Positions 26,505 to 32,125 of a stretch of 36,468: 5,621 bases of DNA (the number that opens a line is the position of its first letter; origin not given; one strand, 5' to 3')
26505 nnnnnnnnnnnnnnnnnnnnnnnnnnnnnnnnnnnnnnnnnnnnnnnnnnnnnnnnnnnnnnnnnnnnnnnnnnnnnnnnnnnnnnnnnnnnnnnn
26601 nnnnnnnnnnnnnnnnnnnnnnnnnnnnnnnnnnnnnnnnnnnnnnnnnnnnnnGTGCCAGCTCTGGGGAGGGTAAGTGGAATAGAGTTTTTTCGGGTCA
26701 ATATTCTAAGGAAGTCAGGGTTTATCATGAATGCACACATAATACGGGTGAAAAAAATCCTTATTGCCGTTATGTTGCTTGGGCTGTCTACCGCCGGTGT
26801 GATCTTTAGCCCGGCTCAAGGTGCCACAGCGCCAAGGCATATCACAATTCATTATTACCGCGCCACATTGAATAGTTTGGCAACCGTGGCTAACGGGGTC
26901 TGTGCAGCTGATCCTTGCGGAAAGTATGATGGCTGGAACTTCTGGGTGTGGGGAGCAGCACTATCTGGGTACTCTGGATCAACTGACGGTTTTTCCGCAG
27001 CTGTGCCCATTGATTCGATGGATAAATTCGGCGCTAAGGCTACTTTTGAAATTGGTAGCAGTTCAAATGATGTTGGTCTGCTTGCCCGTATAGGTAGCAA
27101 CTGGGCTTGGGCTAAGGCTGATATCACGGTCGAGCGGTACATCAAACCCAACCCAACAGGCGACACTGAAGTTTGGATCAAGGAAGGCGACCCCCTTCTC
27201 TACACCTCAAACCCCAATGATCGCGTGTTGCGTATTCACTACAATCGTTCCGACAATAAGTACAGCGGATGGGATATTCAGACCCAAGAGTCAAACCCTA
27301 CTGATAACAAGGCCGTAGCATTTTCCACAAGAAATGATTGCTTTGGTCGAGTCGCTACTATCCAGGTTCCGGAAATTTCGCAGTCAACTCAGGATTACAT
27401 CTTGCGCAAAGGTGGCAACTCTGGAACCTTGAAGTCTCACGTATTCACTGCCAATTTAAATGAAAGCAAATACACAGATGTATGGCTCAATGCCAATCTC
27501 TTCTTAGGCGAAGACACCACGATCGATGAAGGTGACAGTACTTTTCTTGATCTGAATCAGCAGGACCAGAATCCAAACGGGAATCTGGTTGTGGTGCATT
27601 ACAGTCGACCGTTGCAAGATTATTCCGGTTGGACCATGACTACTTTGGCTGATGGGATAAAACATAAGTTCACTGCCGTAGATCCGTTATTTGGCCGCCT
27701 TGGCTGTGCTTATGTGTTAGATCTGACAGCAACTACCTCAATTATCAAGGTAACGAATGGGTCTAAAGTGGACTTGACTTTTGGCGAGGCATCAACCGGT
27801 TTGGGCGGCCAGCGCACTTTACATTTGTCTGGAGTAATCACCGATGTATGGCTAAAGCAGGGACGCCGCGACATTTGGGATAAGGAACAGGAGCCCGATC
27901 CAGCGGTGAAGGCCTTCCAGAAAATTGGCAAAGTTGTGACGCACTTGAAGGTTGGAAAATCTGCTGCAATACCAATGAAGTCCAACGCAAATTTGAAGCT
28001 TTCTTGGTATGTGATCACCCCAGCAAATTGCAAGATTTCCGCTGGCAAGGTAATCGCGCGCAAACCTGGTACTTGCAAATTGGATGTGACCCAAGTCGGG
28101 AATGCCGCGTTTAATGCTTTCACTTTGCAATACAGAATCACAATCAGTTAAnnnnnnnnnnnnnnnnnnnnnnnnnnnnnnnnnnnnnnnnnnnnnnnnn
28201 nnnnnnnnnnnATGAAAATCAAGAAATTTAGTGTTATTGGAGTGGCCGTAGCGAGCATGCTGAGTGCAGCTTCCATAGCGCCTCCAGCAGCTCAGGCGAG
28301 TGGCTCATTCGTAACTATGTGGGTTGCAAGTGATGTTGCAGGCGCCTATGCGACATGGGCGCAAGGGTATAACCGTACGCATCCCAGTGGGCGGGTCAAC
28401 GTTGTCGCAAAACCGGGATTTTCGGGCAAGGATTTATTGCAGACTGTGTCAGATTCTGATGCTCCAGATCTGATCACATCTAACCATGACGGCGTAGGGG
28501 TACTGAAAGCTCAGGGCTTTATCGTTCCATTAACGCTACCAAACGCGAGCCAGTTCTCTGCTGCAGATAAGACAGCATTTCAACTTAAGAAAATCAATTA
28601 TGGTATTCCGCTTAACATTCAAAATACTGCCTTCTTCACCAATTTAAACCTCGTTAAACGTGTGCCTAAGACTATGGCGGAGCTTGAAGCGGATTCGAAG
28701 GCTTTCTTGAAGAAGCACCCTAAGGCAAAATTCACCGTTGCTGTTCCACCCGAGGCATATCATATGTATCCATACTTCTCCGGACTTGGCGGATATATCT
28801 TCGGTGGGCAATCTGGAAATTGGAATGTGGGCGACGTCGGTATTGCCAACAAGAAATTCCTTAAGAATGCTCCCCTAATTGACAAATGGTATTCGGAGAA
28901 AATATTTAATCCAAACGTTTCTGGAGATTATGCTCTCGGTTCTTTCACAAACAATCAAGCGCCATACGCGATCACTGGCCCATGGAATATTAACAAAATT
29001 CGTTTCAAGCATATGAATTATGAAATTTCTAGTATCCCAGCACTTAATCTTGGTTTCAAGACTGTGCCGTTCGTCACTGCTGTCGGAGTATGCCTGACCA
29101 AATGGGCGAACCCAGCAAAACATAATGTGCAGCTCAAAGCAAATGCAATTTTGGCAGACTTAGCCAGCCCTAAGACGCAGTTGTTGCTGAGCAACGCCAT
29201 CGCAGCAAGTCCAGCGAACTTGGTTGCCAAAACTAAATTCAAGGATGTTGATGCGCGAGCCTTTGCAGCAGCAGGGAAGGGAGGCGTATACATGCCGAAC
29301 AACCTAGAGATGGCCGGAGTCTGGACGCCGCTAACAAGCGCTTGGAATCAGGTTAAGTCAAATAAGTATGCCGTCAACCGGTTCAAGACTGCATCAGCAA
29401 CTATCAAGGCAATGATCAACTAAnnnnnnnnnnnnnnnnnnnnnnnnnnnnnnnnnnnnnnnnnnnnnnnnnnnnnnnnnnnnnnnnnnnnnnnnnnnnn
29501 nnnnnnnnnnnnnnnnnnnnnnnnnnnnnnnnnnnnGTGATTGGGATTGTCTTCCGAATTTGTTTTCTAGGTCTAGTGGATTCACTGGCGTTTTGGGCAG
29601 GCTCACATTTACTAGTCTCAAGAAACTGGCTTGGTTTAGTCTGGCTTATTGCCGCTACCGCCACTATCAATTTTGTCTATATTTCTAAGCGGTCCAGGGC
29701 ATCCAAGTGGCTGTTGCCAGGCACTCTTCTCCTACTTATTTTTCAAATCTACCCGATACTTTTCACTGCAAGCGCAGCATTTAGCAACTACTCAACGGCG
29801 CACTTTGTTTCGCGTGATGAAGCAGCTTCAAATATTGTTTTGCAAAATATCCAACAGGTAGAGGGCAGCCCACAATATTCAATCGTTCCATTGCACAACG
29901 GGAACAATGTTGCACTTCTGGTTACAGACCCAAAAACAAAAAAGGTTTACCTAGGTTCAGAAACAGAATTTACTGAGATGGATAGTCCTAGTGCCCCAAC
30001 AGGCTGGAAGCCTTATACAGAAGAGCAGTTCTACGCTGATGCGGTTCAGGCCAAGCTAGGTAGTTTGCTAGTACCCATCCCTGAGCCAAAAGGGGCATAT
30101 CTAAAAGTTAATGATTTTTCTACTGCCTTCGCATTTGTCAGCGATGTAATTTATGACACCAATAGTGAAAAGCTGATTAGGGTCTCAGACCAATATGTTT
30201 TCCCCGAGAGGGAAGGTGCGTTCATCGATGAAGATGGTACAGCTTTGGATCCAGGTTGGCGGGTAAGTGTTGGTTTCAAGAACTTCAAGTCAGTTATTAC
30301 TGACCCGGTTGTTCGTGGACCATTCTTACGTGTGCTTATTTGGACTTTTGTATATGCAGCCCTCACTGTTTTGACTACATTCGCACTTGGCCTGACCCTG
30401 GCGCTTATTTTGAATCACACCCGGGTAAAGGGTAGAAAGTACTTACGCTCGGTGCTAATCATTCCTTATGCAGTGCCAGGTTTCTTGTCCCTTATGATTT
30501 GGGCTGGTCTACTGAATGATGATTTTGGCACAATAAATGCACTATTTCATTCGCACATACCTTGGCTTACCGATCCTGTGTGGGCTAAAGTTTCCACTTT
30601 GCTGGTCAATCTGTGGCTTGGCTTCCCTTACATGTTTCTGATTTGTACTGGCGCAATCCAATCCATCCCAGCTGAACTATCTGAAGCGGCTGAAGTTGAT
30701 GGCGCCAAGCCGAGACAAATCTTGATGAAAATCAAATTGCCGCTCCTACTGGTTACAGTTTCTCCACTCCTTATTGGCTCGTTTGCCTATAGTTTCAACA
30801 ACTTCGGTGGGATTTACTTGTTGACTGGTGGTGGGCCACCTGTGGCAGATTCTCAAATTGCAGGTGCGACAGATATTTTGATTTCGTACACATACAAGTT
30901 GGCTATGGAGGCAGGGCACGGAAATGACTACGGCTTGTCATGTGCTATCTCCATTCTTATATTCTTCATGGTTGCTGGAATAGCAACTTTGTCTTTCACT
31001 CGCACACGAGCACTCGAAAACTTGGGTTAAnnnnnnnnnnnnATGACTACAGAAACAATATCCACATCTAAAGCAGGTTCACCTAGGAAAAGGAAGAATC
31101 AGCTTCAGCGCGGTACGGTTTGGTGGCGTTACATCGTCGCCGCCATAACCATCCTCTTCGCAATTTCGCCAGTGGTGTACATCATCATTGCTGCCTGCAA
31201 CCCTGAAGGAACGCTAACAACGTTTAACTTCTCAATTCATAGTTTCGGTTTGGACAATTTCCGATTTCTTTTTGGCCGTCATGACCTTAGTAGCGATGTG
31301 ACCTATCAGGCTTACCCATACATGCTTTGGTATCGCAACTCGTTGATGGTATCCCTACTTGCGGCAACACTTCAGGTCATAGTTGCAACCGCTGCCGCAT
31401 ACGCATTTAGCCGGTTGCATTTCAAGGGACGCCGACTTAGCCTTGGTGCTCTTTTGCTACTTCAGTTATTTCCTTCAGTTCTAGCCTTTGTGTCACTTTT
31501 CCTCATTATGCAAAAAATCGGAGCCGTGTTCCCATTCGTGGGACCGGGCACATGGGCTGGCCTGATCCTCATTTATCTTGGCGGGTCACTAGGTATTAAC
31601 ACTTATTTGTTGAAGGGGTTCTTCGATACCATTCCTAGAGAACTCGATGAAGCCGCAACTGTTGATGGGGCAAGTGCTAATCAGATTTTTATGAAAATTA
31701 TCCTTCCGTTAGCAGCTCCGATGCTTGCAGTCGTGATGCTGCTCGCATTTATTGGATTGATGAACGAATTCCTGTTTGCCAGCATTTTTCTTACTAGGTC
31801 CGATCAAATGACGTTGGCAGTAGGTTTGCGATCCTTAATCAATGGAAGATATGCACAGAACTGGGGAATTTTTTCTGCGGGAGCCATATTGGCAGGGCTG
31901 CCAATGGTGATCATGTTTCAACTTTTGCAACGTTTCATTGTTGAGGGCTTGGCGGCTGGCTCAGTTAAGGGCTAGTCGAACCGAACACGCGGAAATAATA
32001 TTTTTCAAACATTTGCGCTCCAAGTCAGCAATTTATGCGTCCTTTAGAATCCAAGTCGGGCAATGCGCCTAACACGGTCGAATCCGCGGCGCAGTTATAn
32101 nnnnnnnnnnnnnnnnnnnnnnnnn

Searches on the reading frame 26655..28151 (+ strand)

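Call 8: search_protein_families(library=pfam, proteins=[window:26655-28151:+], max_evalue=0.001)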
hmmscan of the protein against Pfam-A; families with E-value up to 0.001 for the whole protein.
window:26655-28151:+ (498 aa): 1 family
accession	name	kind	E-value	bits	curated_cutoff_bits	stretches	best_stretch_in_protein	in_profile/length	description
PF03714.20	PUD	-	5.1e-24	85.4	25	2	62-184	1-97/97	Bacterial pullanase-associated domain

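Call 19: search_protein_families(library=ncbifam, proteins=[window:26655-28151:+], max_evalue=1)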
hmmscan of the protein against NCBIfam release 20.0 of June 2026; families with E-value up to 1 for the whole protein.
window:26655-28151:+ (498 aa): 1 family
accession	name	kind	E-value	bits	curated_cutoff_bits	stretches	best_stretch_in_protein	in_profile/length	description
TIGR02102.1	pullulan_Gpos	equivalog_domain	0.015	13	1042.25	1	91-212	18-134/1113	pullulanase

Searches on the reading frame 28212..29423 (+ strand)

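Call 8: search_protein_families(library=pfam, proteins=[window:28212-29423:+], max_evalue=0.001)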
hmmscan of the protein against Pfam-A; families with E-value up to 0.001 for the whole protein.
window:28212-29423:+ (403 aa): 1 family
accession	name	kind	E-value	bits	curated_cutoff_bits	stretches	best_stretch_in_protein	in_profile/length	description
PF13416.11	SBP_bac_8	-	3.4e-15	57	27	1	53-340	6-266/279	Bacterial extracellular solute-binding protein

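Call 19: search_protein_families(library=ncbifam, proteins=[window:28212-29423:+], max_evalue=1)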
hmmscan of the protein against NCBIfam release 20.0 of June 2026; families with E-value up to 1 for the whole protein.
window:28212-29423:+ (403 aa): 2 families
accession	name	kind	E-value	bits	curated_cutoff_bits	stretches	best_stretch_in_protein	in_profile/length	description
NF053763.1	ABCarbgalBndGanS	equivalog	1.2e-31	110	700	1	83-402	90-415/420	galactooligosaccharide ABC transporter substrate-binding protein GanS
NF007011.0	PRK09474.1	equivalog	1.7e-29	102.9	291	1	11-390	10-385/396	maltose/maltodextrin ABC transporter substrate-binding protein MalE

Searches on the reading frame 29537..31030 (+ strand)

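Call 8: search_protein_families(library=pfam, proteins=[window:29537-31030:+], max_evalue=0.001)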
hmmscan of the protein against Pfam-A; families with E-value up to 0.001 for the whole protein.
window:29537-31030:+ (497 aa): 2 families
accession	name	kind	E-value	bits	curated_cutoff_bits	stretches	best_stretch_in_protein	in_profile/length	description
PF16296.10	TM_PBP2_N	-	1.2e-19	70.6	31.4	1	64-142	1-82/83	N-terminal of TM subunit in PBP-dependent ABC transporters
PF00528.27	BPD_transp_1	-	1.9e-18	67.3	26.4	1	285-484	5-171/184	Binding-protein-dependent transport system inner membrane component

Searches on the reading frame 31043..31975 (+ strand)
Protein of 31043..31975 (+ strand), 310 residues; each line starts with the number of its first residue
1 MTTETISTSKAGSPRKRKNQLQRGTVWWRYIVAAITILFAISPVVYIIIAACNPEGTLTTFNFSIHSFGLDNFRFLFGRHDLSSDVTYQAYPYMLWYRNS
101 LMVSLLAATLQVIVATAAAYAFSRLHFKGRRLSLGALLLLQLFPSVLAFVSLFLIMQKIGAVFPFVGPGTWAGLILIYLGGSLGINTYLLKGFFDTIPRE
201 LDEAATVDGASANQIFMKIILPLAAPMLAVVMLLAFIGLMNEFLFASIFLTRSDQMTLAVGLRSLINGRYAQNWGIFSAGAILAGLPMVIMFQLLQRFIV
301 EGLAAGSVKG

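Call 8: search_protein_families(library=pfam, proteins=[window:31043-31975:+], max_evalue=0.001)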
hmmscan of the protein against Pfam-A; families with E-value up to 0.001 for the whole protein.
window:31043-31975:+ (310 aa): 1 family
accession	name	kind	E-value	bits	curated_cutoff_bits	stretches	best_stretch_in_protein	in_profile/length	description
PF00528.27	BPD_transp_1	-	2e-19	70.5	26.4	1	114-299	4-178/184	Binding-protein-dependent transport system inner membrane component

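Call 81: find_encoding_contigs(protein=window:31043-31975:+, flank=10000, max_places=4)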
Protein window:31043-31975:+ (310 aa): 11 contigs read that carry it; 4 places shown.
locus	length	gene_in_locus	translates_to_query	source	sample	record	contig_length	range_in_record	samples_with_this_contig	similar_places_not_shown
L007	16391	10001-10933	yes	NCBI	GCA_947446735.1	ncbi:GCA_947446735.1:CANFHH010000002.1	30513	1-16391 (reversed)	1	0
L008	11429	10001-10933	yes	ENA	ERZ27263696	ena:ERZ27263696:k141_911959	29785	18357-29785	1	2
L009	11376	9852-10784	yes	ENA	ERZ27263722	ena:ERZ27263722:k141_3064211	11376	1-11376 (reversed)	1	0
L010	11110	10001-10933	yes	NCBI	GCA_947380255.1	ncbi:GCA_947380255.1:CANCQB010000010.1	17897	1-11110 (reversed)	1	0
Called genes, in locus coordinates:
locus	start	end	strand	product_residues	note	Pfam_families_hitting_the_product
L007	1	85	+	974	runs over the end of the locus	PF03714:PUD, PF02922:CBM_48, PF00128:Alpha-amylase (weak), PF11852:Pullul_strch_C, PF21653:pulA_all-beta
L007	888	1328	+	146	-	PF01047:MarR, PF12802:MarR_2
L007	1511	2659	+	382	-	PF00657:Lipase_GDSL (faint), PF13472:Lipase_GDSL_2, PF14606:Lipase_GDSL_3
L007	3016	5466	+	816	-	PF03714:PUD, PF01833:TIG (faint), PF03714:PUD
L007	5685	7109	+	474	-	PF03714:PUD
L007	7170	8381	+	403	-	PF13416:SBP_bac_8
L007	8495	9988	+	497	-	PF16296:TM_PBP2_N, PF00528:BPD_transp_1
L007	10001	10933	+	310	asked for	PF00528:BPD_transp_1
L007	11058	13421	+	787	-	PF04230:PS_pyruv_trans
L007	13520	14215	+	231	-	PF03734:YkuD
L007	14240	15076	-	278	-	PF05235:CHAD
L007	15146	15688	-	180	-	PF04982:TM_HPP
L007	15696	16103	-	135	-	PF01451:LMWPc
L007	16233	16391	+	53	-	?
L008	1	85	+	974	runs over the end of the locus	PF03714:PUD, PF02922:CBM_48, PF00128:Alpha-amylase (weak), PF11852:Pullul_strch_C, PF21653:pulA_all-beta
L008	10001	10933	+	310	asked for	PF00528:BPD_transp_1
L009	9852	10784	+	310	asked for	PF00528:BPD_transp_1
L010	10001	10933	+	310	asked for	PF00528:BPD_transp_1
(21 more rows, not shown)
